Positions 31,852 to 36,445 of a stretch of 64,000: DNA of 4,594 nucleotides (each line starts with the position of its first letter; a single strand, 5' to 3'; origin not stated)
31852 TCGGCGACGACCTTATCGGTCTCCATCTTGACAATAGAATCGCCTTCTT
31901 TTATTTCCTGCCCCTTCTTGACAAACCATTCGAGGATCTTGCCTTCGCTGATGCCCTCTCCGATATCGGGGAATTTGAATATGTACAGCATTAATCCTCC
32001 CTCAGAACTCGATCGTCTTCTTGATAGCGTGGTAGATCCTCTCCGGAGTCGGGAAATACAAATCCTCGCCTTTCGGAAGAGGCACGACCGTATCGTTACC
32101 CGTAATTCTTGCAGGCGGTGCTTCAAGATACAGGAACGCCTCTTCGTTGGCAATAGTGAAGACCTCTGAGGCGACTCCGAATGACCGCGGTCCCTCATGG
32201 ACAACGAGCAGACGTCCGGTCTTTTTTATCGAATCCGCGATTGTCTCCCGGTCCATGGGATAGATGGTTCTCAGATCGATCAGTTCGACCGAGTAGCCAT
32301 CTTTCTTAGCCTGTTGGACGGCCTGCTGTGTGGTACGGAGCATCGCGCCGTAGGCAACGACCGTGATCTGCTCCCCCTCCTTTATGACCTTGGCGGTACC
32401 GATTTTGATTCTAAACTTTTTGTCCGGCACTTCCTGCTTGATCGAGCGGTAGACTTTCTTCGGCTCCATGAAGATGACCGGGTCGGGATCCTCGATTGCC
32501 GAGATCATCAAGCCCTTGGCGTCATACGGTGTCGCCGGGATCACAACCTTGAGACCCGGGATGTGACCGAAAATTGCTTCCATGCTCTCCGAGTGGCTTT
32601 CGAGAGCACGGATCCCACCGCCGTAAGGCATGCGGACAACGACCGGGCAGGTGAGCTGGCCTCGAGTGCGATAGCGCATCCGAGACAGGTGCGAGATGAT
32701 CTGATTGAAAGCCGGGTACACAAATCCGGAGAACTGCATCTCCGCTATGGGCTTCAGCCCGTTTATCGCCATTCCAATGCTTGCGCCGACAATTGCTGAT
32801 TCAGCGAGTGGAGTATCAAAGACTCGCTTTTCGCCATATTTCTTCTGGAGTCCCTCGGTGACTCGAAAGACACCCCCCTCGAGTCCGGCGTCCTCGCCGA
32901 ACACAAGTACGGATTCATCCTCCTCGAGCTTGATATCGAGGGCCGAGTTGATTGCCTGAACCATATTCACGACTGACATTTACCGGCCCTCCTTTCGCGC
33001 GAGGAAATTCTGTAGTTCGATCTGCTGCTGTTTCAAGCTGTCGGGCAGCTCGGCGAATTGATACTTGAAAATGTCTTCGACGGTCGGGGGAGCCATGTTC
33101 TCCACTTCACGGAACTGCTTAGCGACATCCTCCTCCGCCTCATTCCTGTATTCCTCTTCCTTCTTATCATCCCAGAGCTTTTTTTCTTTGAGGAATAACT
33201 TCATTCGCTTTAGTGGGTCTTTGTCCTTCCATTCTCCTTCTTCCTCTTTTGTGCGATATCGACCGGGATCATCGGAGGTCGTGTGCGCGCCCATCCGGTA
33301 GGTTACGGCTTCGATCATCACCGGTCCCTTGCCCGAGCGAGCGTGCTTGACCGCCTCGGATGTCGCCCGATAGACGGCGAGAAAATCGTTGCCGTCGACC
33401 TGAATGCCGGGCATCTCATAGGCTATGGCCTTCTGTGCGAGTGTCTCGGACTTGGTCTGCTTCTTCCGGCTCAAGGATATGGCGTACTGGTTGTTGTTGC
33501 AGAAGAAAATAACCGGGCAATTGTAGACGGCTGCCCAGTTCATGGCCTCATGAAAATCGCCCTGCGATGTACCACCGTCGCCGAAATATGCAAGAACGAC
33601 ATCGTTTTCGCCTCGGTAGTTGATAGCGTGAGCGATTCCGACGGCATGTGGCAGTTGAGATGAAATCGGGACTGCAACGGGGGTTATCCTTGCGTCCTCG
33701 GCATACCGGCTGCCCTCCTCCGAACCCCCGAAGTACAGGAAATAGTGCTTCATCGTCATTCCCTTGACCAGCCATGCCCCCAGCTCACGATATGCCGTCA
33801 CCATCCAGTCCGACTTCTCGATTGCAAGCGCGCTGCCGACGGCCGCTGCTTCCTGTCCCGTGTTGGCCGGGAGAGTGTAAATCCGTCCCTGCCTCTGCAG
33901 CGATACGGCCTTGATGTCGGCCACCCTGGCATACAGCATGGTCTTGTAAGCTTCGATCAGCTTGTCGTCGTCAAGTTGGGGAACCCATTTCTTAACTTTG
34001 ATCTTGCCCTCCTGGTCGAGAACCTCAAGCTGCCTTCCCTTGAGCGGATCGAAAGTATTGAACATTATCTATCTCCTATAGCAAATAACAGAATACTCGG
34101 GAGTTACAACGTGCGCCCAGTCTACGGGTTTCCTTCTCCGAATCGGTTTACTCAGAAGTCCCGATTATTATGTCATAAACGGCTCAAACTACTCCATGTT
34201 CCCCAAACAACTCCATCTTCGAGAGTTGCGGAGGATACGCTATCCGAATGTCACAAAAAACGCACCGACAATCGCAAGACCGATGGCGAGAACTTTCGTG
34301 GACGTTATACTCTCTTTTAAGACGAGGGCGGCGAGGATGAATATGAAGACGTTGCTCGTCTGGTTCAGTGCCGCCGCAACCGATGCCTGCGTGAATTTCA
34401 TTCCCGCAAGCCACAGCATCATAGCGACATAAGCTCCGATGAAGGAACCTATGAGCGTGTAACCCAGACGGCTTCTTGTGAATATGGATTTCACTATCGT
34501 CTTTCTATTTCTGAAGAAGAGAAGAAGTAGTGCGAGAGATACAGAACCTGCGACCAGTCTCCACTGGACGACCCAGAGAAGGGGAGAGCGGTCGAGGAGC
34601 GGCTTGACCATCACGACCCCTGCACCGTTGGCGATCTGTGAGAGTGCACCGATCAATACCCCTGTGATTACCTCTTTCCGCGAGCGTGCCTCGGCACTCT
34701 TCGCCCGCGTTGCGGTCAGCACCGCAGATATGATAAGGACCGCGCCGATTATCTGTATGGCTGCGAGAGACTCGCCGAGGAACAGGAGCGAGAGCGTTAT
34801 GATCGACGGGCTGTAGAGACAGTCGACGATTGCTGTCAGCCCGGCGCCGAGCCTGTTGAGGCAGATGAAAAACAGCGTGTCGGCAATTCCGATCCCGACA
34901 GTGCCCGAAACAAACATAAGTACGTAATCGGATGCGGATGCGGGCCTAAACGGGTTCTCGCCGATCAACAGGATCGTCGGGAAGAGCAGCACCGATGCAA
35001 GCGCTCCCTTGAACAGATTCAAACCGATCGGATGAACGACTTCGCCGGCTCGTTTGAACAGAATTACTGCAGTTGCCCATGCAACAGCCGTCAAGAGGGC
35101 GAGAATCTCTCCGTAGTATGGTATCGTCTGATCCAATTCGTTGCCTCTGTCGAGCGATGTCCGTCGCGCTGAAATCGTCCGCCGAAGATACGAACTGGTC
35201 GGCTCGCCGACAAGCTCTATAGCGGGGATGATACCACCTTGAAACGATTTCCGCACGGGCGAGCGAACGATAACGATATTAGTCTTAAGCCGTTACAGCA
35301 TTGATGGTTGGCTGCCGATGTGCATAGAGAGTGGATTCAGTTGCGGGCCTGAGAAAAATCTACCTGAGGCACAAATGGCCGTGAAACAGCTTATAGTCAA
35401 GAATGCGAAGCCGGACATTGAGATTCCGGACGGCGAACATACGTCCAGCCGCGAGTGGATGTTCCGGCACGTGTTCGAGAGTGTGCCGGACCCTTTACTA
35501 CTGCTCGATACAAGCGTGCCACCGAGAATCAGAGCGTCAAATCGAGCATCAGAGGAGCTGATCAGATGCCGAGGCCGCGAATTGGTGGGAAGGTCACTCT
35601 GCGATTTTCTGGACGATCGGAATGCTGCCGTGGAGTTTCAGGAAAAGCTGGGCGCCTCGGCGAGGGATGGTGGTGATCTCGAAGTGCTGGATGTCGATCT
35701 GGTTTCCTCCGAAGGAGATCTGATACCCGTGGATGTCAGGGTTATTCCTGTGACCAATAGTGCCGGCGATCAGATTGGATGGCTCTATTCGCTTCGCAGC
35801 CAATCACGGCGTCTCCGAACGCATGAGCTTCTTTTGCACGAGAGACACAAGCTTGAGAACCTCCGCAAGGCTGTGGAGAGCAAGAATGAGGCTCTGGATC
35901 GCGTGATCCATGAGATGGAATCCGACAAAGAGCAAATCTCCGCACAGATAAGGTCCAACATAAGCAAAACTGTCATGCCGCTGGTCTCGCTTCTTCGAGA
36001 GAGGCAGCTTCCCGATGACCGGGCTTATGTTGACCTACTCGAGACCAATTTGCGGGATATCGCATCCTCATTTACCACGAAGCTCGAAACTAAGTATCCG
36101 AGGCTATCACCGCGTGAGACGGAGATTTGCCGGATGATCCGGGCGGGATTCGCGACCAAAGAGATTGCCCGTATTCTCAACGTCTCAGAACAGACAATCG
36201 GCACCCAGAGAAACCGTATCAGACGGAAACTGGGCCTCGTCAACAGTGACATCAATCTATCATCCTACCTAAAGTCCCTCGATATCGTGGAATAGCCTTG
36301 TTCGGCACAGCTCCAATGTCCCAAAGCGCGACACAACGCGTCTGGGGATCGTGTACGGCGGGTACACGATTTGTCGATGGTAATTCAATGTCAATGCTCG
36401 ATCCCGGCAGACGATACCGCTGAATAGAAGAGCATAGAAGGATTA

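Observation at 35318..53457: Three paralogous PAS-LuxR regulators with a shared coiled-coil linker; two sit directly upstream of near-identical MCP paralogs (cassette duplication)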

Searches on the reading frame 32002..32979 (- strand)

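Call 11: search_protein_families(library=pfam, proteins=[window:32002-32979:-], max_evalue=0.001)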
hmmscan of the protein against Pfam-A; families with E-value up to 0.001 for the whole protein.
window:32002-32979:- (325 aa): 3 families
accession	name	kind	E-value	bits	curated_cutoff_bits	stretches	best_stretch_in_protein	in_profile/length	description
PF02779.29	Transket_pyr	-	1.9e-44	151.8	27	1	4-178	3-173/174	Transketolase, pyrimidine binding domain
PF02780.25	Transketolase_C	-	1.1e-36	125.9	25.9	1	194-315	1-124/124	Transketolase, C-terminal domain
PF17147.9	PFOR_II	-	8e-07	29.8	27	1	205-269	3-66/102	Pyruvate:ferredoxin oxidoreductase core domain II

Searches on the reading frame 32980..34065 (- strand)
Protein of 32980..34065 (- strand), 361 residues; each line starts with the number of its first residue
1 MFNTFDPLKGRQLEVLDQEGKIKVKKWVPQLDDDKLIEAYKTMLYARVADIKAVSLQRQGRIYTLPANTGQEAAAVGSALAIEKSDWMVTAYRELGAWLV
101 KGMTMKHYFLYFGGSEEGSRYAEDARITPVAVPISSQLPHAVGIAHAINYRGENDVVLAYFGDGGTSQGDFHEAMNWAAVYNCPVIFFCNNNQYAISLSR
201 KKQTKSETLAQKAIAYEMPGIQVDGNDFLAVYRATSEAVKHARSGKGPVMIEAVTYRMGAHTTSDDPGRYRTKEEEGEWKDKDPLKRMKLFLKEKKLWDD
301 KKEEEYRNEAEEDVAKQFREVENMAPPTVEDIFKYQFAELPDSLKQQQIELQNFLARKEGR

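Call 11: search_protein_families(library=pfam, proteins=[window:32980-34065:-], max_evalue=0.001)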
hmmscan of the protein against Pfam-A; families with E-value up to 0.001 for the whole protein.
window:32980-34065:- (361 aa): 3 families
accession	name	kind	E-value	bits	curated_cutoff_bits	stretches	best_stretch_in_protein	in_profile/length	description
PF00676.26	E1_dh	-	1.4e-91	307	22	1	40-329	1-299/300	Dehydrogenase E1 component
PF13292.11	DXP_synthase_N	-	1.6e-06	28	21.2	1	135-197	114-176/274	1-deoxy-D-xylulose-5-phosphate synthase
PF02775.26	TPP_enzyme_C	-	1.6e-05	25.2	21.9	1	136-252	32-150/151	Thiamine pyrophosphate enzyme, C-terminal TPP binding domain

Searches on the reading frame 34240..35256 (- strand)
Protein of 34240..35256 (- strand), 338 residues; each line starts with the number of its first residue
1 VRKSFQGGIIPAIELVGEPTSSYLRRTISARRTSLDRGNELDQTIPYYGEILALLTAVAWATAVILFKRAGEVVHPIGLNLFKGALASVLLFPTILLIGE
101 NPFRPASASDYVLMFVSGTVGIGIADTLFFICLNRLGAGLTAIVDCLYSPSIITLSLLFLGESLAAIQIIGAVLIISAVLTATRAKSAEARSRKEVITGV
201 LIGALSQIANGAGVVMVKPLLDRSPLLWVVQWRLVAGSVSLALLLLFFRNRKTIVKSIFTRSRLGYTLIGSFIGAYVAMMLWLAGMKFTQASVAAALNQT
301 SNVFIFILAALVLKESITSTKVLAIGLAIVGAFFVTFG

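Call 11: search_protein_families(library=pfam, proteins=[window:34240-35256:-], max_evalue=0.001)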
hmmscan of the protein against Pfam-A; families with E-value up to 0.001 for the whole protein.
window:34240-35256:- (338 aa): 1 family
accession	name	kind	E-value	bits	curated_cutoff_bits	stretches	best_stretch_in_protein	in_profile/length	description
PF00892.27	EamA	-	2.2e-34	119.1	28.2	2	49-181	3-132/135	EamA-like transporter family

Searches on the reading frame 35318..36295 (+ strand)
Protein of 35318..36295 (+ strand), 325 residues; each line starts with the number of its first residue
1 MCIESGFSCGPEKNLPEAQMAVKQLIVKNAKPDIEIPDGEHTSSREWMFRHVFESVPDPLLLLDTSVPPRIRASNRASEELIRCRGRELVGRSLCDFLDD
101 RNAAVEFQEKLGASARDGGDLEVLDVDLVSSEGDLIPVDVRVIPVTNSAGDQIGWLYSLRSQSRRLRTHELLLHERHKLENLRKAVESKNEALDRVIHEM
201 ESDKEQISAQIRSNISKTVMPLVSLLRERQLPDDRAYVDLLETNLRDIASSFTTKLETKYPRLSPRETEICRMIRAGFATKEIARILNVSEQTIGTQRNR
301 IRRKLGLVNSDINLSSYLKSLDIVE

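Call 8: search_protein_families(library=pfam, proteins=[window:35318-36295:+], max_evalue=0.01)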
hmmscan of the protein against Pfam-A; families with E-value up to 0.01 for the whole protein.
window:35318-36295:+ (325 aa): 6 families
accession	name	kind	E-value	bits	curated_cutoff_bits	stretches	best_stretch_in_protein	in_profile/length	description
PF00196.25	GerE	-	1.8e-12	47.1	23.5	1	263-309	3-49/57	Bacterial regulatory proteins, luxR family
PF08448.16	PAS_4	-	9.2e-08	32.7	23.1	1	53-160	1-103/110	PAS fold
PF00989.32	PAS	-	1.5e-05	25.4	22.6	1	48-157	2-108/113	PAS fold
PF08281.18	Sigma70_r4_2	-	3.3e-05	23.9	25.7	1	263-305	11-54/54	Sigma-70, region 4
PF13188.13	PAS_8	-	0.00047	20.4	21.8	1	49-102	3-55/65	PAS domain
PF13936.12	HTH_38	-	0.00059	20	27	1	259-294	1-37/44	Helix-turn-helix domain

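Call 12: search_protein_families(library=ncbifam, proteins=[window:35318-36295:+], max_evalue=0.01)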
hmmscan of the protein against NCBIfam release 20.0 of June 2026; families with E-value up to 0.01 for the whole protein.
window:35318-36295:+ (325 aa): 29 families (the best 25 are shown)
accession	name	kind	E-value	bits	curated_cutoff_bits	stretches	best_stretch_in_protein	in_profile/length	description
NF008098.0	PRK10840.1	equivalog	4.8e-09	36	235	1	262-323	150-210/216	response regulator transcription factor RcsB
NF052445.1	RespRegMctR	equivalog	2.3e-08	33.7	300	1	257-309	139-191/205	two-component system response regulator MctR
TIGR03020.2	EpsA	equivalog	1.9e-06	27.7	170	1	257-309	185-237/247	XrtB/PEP-CTERM-associated transcriptional regulator EpsA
NF040749.1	tetrathio_RR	equivalog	2.9e-06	27.1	290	1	252-308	123-179/191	tetrathionate respiration response regulator TtrR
TIGR00229.1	sensory_box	domain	9.8e-06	25.7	22.9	1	44-167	2-121/126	PAS domain S-box protein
NF007403.0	PRK09935.1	equivalog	1.2e-05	25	271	1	248-323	135-209/210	fimbria biosynthesis transcriptional regulator FimZ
NF011896.0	PRK15369.1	equivalog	1.3e-05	24.9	242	1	244-309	132-196/211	two component system response regulator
NF007018.1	PRK09483.1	equivalog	1.4e-05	24.9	280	1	250-315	136-200/217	UvrY/SirA/GacA family response regulator transcription factor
TIGR03541.1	reg_near_HchA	equivalog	1.9e-05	24.3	215.6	1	245-309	154-218/232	PA1136 family autoinducer-binding transcriptional regulator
NF007505.1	PRK10100.1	equivalog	2.2e-05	24.3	250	1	257-309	139-191/204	biofilm master transcriptional regulator CsgD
TIGR02937.1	sigma70-ECF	superfamily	2.4e-05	24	42.9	1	208-305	96-161/165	sigma-70 family RNA polymerase sigma factor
NF053779.1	BT3442_fam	equivalog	2.7e-05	23.1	940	1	166-318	402-559/563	BT3442 family protein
NF007935.0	PRK10651.1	equivalog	4e-05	22.9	250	1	256-307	149-200/216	two-component system response regulator NarL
NF008548.0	PRK11475.1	equivalog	0.00016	21.3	176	1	261-314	133-185/207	DNA-binding transcriptional activator BglJ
NF011940.0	PRK15411.1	equivalog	0.00054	19.8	162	1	249-310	124-185/207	transcriptional regulator RcsA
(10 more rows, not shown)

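Call 17: find_encoding_contigs(protein=window:35318-36295:+, flank=10000, max_places=6)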
Protein window:35318-36295:+ (325 aa): no gene with exactly this product is on record in the collection.

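Call 59: predict_structure(alignment_id=A5)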
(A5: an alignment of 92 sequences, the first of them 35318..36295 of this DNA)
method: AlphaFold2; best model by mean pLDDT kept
length: 325 residues; sequences in the alignment: 92
mean_pLDDT: 73.1   pTM: 0.46
mean pLDDT of the five models: 73.1, 72.2, 71.3, 69.9, 68.1
residues with pLDDT >= 90: 148; 70-90: 27; 50-70: 67; < 50: 83
segments of 3 or more residues with pLDDT < 50: 1-13, 56-75, 77-98, 120-142
pLDDT, mean of each block of 10 residues (from residue 1): 35 58 66 53 59 51 33 43 40 45 59 54 46 43 53 82 94 98 98 96 93 95 97 96 93 83 95 96 97 98 97 96 69
secondary structure, 60 per line:
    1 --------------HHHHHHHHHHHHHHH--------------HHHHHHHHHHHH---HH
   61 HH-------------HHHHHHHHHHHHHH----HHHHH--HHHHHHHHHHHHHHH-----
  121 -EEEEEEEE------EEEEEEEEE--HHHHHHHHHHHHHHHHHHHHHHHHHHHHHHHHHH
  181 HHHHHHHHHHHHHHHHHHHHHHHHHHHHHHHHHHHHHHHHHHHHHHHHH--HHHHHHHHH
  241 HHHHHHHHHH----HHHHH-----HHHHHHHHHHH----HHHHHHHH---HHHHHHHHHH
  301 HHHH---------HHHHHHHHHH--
elements in order: H15-29 H44-55 H59-62 H76-89 H94-98 H101-115 E122-129 E136-144 H147-229 H232-250 H255-259 H265-275 H280-287 H291-304 H314-323

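Call 63: fold_search(model_id=the predicted structure, library=pdb)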
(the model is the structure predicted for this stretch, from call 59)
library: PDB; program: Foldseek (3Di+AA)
matches with E <= 10: 249; with E <= 0.001: 0
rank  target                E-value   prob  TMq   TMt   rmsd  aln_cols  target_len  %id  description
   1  6zix_B                1.2e-02  1.00  0.17  0.27   8.0        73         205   41  Structure of RcsB from Salmonella enterica serovar Typhimurium bound to promoter P1flhDC in the presence of phosphomim (released 2021-02-17)
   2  5w43_A                1.2e-02  1.00  0.17  0.27  10.2       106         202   32  Structure of the two-component response regulator RcsB-DNA complex (released 2018-03-07)
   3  5o8z_A                1.6e-02  1.00  0.18  0.28   9.6        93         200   36  Conformational dynamism for DNA interaction in Salmonella typhimurium RcsB response regulator. (released 2017-11-15)
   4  6eo3_A                2.7e-02  1.00  0.18  0.27   9.1       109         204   30  Conformational dynamism for DNA interaction in Salmonella typhimurium RcsB response regulator. S207C P212121 (released 2017-11-15)
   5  5o8y_A                2.8e-02  1.00  0.18  0.28   7.4       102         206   33  Conformational dynamism for DNA interaction in Salmonella typhimurium RcsB response regulator. (released 2017-11-15)
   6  6zj2_A                2.8e-02  1.00  0.19  0.29   9.0        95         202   34  Structure of RcsB from Salmonella enterica serovar Typhimurium bound to promoter rprA in the presence of phosphomimeti (released 2021-02-17)
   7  5o8y_C                3.2e-02  1.00  0.18  0.27   5.9        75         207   41  Conformational dynamism for DNA interaction in Salmonella typhimurium RcsB response regulator. (released 2017-11-15)
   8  6eo3_B                3.5e-02  1.00  0.16  0.27   9.8       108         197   30  Conformational dynamism for DNA interaction in Salmonella typhimurium RcsB response regulator. S207C P212121 (released 2017-11-15)
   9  6zj2_D                3.7e-02  1.00  0.17  0.27   7.7        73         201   41  Structure of RcsB from Salmonella enterica serovar Typhimurium bound to promoter rprA in the presence of phosphomimeti (released 2021-02-17)
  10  5xt2_B                3.9e-02  1.00  0.18  0.28   6.6        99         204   25  Crystal structures of full-length FixJ from B. japonicum crystallized in space group P212121 (released 2018-05-23)
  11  7r3i_A                3.9e-02  1.00  0.17  0.23   9.0       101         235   25  PROSS optimitzed variant of RhlR (61 mutations) in complex with the synthetic antagonist mBTL (released 2022-12-14)
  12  3kln_B                4.2e-02  0.99  0.17  0.25   8.7       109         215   19  Vibrio cholerae VpsT (released 2010-02-09)
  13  1je8_E                4.7e-02  1.00  0.18  0.77   2.4        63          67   28  Two-Component response regulator NarL/DNA Complex: DNA Bending Found in a High Affinity Site (released 2002-09-27)
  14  6zj2_N                4.7e-02  1.00  0.16  0.28  13.2        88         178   32  Structure of RcsB from Salmonella enterica serovar Typhimurium bound to promoter rprA in the presence of phosphomimeti (released 2021-02-17)
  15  1je8_A                4.9e-02  1.00  0.18  0.77   2.4        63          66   28  Two-Component response regulator NarL/DNA Complex: DNA Bending Found in a High Affinity Site (released 2002-09-27)
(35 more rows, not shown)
